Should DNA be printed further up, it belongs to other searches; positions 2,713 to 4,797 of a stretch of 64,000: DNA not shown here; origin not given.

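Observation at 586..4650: Giant lipoprotein combining BACON-like repeats, a Ser-less subtilase-like domain and a putative autotransporter barrel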

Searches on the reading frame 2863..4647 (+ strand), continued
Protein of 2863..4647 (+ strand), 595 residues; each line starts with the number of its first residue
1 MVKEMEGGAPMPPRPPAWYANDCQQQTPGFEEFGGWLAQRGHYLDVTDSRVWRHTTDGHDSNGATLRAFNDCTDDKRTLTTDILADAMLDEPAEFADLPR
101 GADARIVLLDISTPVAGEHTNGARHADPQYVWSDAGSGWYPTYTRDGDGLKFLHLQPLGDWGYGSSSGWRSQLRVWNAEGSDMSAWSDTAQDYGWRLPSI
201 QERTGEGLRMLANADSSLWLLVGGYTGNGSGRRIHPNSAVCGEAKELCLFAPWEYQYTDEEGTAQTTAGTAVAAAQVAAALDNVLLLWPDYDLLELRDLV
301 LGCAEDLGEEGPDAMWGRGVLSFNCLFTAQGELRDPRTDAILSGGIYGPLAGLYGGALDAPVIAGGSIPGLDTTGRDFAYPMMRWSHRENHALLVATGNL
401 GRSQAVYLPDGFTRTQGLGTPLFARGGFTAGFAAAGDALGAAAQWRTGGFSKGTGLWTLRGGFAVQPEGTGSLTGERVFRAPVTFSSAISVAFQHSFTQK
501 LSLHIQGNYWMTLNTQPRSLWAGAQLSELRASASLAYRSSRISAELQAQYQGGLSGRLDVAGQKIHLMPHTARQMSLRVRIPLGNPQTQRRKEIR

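Call 34: fold_search(model_id=the predicted structure, library=pdb)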
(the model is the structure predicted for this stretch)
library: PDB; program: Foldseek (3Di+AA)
matches with E <= 10: 745; with E <= 0.001: 35
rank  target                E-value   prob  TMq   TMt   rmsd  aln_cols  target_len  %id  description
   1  8e7f                  1.4e-06  1.00  0.29  0.28  14.1       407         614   12  Crystal structure of the autotransporter Ssp from Serratia marcescens. (released 2023-03-08)
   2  1ah2_MODEL_1_A        6.1e-05  1.00  0.24  0.47   8.2       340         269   13  SERINE PROTEASE PB92 FROM BACILLUS ALCALOPHILUS, NMR, 18 STRUCTURES (released 1998-04-15)
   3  1iav                  8.1e-05  1.00  0.16  0.34  12.1       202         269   18  STRUCTURE ON NATIVE (ASN 87) SUBTILISIN FROM BACILLUS LENTUS (released 2001-04-18)
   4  1sub                  1.7e-04  1.00  0.16  0.33  11.1       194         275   15  CALCIUM-INDEPENDENT SUBTILISIN BY DESIGN (released 1994-01-31)
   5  7am6_B                2.0e-04  1.00  0.26  0.53   7.4       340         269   12  Crystal structure of Peptiligase mutant - L217H/M222P/A225N/F189W (released 2021-02-17)
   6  7am7_A                2.2e-04  1.00  0.27  0.55   6.9       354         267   14  Crystal structure of Peptiligase mutant - M222P/L217H/A225N/F189W/N218D (released 2021-02-17)
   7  1sud                  2.3e-04  1.00  0.16  0.32  12.5       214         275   16  CALCIUM-INDEPENDENT SUBTILISIN BY DESIGN (released 1994-01-31)
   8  7am6_A                2.4e-04  1.00  0.27  0.55   6.6       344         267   13  Crystal structure of Peptiligase mutant - L217H/M222P/A225N/F189W (released 2021-02-17)
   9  1q5p                  2.7e-04  1.00  0.15  0.32   3.9       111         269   22  S156E/S166D variant of Bacillus lentus subtilisin (released 2003-11-11)
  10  1ndu                  2.7e-04  1.00  0.15  0.32  12.4       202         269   18  Bacillus lentus subtilisin variant S101G/V104N (released 2004-04-06)
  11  1c9j                  3.0e-04  1.00  0.15  0.32   3.8       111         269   22  BACILLUS LENTUS SUBTILISIN K27R/N87S/V104Y/N123S/T274A VARIANT (released 1999-10-06)
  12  7am7_B                3.2e-04  1.00  0.27  0.54   6.6       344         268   13  Crystal structure of Peptiligase mutant - M222P/L217H/A225N/F189W/N218D (released 2021-02-17)
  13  1c9m                  3.2e-04  1.00  0.15  0.32  11.6       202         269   17  BACILLUS LENTUS SUBTILSIN (SER 87) N76D/S103A/V104I (released 1999-10-06)
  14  1sel_A                3.2e-04  0.99  0.18  0.36  15.2       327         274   15  CRYSTAL STRUCTURE OF SELENOSUBTILISIN AT 2.0-ANGSTROMS RESOLUTION (released 1993-10-31)
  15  1suc                  3.4e-04  1.00  0.27  0.55   7.1       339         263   12  CALCIUM-INDEPENDENT SUBTILISIN BY DESIGN (released 1994-01-31)
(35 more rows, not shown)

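Call 56: find_encoding_contigs(protein=P0002, flank=8000, max_places=2)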
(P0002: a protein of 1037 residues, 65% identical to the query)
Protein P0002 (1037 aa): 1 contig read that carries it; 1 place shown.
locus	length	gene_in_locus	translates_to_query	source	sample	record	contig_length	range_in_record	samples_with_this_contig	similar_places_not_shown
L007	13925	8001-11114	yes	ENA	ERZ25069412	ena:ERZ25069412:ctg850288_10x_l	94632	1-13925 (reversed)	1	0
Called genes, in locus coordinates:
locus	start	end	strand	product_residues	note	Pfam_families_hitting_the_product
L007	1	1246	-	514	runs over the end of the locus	-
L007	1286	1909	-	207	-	-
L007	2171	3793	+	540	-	-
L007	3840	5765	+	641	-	PF00437:T2SSE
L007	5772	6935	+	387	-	PF00482:T2SSF (faint)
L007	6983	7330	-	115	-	PF00216:Bac_DNA_binding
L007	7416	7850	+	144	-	PF00216:Bac_DNA_binding (weak)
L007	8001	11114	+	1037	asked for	PF19190:BACON_2 (weak), PF13004:BACON (faint), PF19190:BACON_2 (weak)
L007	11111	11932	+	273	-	PF06750:A24_N_bact, PF01478:Peptidase_A24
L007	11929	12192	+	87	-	-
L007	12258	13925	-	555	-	?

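Call 57: find_encoding_contigs(protein=P0029, flank=8000, max_places=2)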
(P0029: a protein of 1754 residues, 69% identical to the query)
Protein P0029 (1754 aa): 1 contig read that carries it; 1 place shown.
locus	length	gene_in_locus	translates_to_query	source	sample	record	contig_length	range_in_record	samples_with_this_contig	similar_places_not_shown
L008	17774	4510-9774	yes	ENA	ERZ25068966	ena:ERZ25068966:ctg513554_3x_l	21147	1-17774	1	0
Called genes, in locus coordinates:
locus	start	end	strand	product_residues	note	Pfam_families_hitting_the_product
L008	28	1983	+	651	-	PF00437:T2SSE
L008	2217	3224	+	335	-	PF00482:T2SSF (faint)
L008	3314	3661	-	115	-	PF00216:Bac_DNA_binding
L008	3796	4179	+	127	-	PF00216:Bac_DNA_binding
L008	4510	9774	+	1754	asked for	PF19190:BACON_2 (faint), PF13004:BACON (faint), PF14999:Shadoo (faint), PF21197:PgaA_barrel (faint)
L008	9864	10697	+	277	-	PF06750:A24_N_bact, PF01478:Peptidase_A24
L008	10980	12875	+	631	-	-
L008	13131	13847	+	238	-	PF00884:Sulfatase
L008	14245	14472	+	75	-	-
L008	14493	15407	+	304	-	-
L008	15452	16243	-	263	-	PF13276:HTH_21, PF00665:rve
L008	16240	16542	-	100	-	PF01527:HTH_Tnp_1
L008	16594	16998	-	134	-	PF01527:HTH_Tnp_1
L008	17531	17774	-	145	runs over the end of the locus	-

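Call 61: search_protein_families(library=ncbifam, proteins=[P0008, L005:7734-9533:+, P0158, P0163, P0139, P0120], max_evalue=0.01)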
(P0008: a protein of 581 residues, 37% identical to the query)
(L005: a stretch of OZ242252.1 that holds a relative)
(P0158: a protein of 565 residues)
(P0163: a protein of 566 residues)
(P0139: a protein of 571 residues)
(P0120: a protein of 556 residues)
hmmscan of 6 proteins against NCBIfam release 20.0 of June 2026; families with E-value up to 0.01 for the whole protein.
P0008 (581 aa): 0 families

L005:7734-9533:+ (600 aa): 0 families

P0158 (565 aa): 2 families
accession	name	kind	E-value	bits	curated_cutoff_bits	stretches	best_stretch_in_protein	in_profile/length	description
NF033865.1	fusolisin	equivalog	0.0031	15.6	999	1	7-56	7-59/1006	fusolisin family autotransporter serine protease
NF058595.1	invert_tail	domain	0.0045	17.3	37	0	7-34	58-86/113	lipo-invert putative C-terminal anchoring domain-containing protein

P0163 (566 aa): 0 families

P0139 (571 aa): 4 families
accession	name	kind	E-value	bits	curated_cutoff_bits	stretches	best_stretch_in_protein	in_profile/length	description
TIGR03921.1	T7SS_mycosin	equivalog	9.1e-15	54.6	278.75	1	126-319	118-288/353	type VII secretion-associated serine protease mycosin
NF051851.1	AtpSerPepEprS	equivalog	1.7e-08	33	1700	1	154-319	222-366/988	autotransporter serine peptidase EprS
NF033595.1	denti_PrtP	equivalog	1e-06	27.7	300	1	160-315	370-501/606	dentilisin complex serine proteinase subunit PrtP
NF047597.1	LIMLP_12425_fam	equivalog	0.0072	16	200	0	3-57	75-124/171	LIMLP_12425 family protein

P0120 (556 aa): 1 family
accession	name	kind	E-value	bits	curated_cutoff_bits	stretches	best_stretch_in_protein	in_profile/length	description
TIGR03921.1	T7SS_mycosin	equivalog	1.6e-10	40.6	278.75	1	201-358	118-286/353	type VII secretion-associated serine protease mycosin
